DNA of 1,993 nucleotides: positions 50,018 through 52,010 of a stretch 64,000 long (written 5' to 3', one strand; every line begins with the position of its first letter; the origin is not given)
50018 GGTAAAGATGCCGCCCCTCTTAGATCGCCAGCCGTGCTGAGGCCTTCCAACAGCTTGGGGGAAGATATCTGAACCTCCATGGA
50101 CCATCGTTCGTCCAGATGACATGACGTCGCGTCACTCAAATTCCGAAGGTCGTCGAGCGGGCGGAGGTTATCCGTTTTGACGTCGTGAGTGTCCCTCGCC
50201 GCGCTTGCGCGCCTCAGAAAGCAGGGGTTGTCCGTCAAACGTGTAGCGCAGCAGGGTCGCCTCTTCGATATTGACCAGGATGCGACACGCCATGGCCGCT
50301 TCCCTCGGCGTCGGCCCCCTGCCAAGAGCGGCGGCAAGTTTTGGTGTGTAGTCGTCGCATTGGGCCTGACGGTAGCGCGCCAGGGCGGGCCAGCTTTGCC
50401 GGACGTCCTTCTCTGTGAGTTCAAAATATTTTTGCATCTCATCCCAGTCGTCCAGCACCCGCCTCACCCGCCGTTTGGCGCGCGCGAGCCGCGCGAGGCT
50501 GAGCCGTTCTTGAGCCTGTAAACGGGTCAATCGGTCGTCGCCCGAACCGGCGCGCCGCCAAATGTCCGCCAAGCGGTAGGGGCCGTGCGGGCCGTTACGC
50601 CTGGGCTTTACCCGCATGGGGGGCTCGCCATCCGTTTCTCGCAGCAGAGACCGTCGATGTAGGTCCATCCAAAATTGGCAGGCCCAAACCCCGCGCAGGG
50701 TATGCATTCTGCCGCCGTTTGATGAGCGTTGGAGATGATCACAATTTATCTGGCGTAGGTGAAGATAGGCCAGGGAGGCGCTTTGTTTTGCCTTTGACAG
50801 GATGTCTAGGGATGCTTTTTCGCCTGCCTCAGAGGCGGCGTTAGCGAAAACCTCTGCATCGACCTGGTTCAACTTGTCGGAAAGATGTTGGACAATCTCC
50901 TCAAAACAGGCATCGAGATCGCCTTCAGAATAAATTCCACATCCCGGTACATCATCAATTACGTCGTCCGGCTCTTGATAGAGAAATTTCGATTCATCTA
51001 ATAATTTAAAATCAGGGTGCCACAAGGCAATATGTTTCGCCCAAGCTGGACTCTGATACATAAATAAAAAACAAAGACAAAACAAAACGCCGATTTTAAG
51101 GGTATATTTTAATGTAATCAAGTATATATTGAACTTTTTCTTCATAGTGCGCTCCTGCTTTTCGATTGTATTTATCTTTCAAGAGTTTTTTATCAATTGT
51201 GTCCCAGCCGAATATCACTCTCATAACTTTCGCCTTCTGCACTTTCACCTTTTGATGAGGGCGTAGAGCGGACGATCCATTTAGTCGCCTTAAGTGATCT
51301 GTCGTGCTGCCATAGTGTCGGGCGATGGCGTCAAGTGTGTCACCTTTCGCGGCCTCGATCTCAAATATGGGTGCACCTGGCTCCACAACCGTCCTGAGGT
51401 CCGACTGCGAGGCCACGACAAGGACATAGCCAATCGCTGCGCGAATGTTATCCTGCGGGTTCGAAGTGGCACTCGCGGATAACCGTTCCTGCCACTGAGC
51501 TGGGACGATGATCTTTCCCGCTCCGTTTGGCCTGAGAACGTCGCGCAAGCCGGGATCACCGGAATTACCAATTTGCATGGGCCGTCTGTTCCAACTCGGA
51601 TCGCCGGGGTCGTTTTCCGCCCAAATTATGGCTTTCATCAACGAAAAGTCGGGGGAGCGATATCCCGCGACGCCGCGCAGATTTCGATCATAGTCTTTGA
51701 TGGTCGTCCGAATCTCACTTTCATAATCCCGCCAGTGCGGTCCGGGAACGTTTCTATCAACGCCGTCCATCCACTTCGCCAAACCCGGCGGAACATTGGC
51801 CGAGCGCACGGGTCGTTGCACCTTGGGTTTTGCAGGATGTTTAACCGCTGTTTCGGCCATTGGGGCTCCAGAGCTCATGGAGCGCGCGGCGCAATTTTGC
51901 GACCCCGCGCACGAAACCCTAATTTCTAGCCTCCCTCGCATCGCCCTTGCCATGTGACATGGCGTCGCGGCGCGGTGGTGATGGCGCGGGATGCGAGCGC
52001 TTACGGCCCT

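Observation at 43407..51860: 8.5-kb tandem array of two co-amplified paralog families: SLT+LysM proteins without signal peptides, and secreted LprI/DUF1311-like proteins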

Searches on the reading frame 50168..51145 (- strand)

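Call 3: search_protein_families(library=pfam, proteins=[window:50168-51145:-], max_evalue=1)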
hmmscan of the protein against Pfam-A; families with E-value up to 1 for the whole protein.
window:50168-51145:- (325 aa): 1 family
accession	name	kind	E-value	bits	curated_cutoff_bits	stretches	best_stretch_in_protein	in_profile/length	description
PF17705.6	DUF5551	-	0.19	11.8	25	1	220-304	57-135/155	Family of unknown function (DUF5551)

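Call 4: search_protein_families(library=ncbifam, proteins=[window:50168-51145:-], max_evalue=1)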
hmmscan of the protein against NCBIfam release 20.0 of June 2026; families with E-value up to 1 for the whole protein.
window:50168-51145:- (325 aa): 0 families

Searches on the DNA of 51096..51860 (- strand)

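Call 48: search_dna_similar(query=L026:5477-7706:+, collection=ecoli_genomes, mode=distant, max_rows=8)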
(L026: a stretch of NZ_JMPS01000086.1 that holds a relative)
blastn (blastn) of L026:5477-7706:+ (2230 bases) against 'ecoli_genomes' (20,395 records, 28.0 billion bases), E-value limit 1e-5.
Records with a match: 3155; places in all: 3156; records where one place covers at least 80% of the query: 0.
Genomes with a match: 3155 of 5426; with a place that covers at least 80% of the query: 0. Places per genome that has any: lowest 1, median 1, highest 2. On chromosomes: 3154 places; on plasmids: 2.
Best place of each record, by identity: 60-80% 3155.
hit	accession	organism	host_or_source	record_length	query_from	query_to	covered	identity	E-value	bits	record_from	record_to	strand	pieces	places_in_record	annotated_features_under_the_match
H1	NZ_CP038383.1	Escherichia coli O55:H7 strain DEC5E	Homo sapiens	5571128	1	479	21%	72.9%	3e-69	273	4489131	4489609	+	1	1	Hcp family type VI secretion system effector | VasL domain-containing protein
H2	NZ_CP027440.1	Escherichia coli strain 2012C-4502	Homo sapiens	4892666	1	479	21%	72.8%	5e-66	263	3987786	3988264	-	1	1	Hcp family type VI secretion system effector | VasL domain-containing protein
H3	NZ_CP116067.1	Escherichia coli strain DETEC-S792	ICU staff rectal swab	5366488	1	479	21%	72.8%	5e-66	263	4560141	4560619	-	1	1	Hcp family type VI secretion system effector | VasL domain-containing protein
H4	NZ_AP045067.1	Escherichia coli strain JNE23-011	Homo sapiens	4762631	1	479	21%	72.8%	5e-66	263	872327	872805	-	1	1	Hcp family type VI secretion system effector | VasL domain-containing protein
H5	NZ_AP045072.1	Escherichia coli strain JNE112863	Homo sapiens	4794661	1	479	21%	72.8%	5e-66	263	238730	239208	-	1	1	Hcp family type VI secretion system effector | VasL domain-containing protein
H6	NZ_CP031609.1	Escherichia coli strain N3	Homo sapiens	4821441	1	479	21%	72.7%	1e-67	269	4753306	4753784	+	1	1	Hcp family type VI secretion system effector | VasL domain-containing protein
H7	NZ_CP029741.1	Escherichia coli strain AR_0085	missing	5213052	1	479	21%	72.7%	1e-67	269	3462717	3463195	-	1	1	Hcp family type VI secretion system effector | VasL domain-containing protein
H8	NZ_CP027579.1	Escherichia coli strain 2013C-4282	Homo sapiens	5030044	1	479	21%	72.7%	1e-67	269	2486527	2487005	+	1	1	Hcp family type VI secretion system effector | VasL domain-containing protein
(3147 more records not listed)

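Call 49: get_annotated_region(hit=H1, flank=4000)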
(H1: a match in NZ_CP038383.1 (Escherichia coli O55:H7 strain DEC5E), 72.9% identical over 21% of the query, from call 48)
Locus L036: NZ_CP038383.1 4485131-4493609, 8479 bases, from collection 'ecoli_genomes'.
description: Escherichia coli O55:H7 strain DEC5E chromosome, complete genome
organism: Escherichia coli O55:H7 strain DEC5E (NCBI taxid 244320)
replicon: chromosome; assembly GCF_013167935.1
host: Homo sapiens; source: missing; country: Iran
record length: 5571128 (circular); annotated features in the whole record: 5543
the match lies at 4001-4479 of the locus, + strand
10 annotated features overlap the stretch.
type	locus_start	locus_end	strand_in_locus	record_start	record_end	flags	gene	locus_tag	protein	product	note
CDS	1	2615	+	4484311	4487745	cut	tssM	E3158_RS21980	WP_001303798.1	type VI secretion system membrane subunit TssM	-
CDS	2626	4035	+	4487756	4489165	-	-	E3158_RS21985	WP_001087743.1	VasL domain-containing protein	-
CDS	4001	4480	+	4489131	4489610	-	-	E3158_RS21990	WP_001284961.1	Hcp family type VI secretion system effector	-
CDS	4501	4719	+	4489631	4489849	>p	-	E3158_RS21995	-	hypothetical protein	internal stop; incomplete; partial in the middle of a contig; missing C-terminus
CDS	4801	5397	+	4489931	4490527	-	-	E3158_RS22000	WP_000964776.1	hypothetical protein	-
CDS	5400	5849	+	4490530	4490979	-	-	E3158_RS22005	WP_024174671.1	DUF1311 domain-containing protein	-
CDS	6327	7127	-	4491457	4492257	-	-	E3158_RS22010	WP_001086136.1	hypothetical protein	-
tRNA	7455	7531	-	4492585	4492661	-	-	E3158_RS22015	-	tRNA-Asp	-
CDS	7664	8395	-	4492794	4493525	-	dnaQ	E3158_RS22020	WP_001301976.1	DNA polymerase III subunit epsilon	-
CDS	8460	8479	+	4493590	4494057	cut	rnhA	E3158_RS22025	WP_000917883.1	ribonuclease HI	-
